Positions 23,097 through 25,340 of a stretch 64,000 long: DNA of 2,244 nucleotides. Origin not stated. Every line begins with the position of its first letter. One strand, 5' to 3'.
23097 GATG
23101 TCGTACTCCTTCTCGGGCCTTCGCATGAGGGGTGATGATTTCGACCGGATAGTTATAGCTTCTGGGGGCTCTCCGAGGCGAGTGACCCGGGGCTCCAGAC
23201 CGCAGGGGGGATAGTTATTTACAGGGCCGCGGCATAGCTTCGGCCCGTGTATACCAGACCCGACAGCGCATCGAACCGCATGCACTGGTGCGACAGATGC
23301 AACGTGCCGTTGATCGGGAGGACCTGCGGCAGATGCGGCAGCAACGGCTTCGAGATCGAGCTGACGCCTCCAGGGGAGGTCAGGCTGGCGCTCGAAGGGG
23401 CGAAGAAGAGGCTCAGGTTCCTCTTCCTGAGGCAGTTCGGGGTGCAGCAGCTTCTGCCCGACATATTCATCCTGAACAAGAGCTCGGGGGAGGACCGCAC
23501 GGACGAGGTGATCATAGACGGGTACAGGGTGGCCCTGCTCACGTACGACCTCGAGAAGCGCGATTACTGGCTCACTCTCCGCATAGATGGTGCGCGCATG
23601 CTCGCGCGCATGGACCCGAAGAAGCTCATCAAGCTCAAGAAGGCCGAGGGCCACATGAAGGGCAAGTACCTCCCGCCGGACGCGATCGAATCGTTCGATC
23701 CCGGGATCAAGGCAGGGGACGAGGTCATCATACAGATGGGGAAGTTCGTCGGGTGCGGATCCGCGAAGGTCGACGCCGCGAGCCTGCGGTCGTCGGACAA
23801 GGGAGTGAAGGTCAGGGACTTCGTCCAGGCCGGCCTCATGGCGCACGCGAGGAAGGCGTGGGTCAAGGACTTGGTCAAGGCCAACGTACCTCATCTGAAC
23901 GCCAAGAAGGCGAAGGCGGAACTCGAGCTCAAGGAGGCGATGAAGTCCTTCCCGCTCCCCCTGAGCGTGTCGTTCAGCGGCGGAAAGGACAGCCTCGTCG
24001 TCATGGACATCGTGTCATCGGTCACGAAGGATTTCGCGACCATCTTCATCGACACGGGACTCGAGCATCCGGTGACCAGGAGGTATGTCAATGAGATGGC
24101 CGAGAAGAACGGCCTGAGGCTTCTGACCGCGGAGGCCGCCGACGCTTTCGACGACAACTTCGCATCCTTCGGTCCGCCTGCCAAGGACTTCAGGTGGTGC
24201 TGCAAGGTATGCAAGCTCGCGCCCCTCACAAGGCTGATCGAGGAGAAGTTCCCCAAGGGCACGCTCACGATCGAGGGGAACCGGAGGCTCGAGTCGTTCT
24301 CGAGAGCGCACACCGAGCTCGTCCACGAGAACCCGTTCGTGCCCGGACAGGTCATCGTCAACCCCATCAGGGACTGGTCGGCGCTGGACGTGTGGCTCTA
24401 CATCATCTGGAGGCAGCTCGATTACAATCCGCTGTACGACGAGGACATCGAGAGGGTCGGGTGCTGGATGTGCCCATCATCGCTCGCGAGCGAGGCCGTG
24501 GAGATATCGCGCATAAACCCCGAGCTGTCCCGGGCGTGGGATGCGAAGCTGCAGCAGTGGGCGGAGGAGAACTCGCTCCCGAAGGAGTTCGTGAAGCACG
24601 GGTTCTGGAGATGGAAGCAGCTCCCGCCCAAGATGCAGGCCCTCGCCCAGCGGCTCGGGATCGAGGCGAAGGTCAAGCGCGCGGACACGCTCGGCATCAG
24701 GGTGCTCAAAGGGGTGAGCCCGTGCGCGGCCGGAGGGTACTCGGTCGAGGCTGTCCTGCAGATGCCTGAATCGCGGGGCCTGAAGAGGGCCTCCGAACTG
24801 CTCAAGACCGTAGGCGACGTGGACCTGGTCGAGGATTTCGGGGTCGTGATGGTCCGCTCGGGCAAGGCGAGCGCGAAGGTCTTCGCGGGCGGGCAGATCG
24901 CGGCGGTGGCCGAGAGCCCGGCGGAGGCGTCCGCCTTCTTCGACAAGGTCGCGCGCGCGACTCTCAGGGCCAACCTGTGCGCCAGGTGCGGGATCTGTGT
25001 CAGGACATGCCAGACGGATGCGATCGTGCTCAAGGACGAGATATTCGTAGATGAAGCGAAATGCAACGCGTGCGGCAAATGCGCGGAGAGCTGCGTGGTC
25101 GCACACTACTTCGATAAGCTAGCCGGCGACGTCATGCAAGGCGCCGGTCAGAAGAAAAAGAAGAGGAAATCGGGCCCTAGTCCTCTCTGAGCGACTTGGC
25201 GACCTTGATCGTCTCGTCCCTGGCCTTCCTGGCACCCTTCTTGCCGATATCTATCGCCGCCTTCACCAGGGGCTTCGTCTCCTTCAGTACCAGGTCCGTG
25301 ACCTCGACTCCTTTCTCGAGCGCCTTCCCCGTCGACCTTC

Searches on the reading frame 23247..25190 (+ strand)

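Call 57: search_protein_families(library=pfam, proteins=[window:23247-25190:+], max_evalue=0.0001)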
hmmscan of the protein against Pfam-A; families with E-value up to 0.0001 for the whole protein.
window:23247-25190:+ (647 aa): 1 family
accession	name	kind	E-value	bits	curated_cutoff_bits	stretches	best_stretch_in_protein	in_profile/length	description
PF01507.26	PAPS_reduct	-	5.9e-46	157.1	22.5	1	239-411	2-174/175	Phosphoadenosine phosphosulfate reductase domain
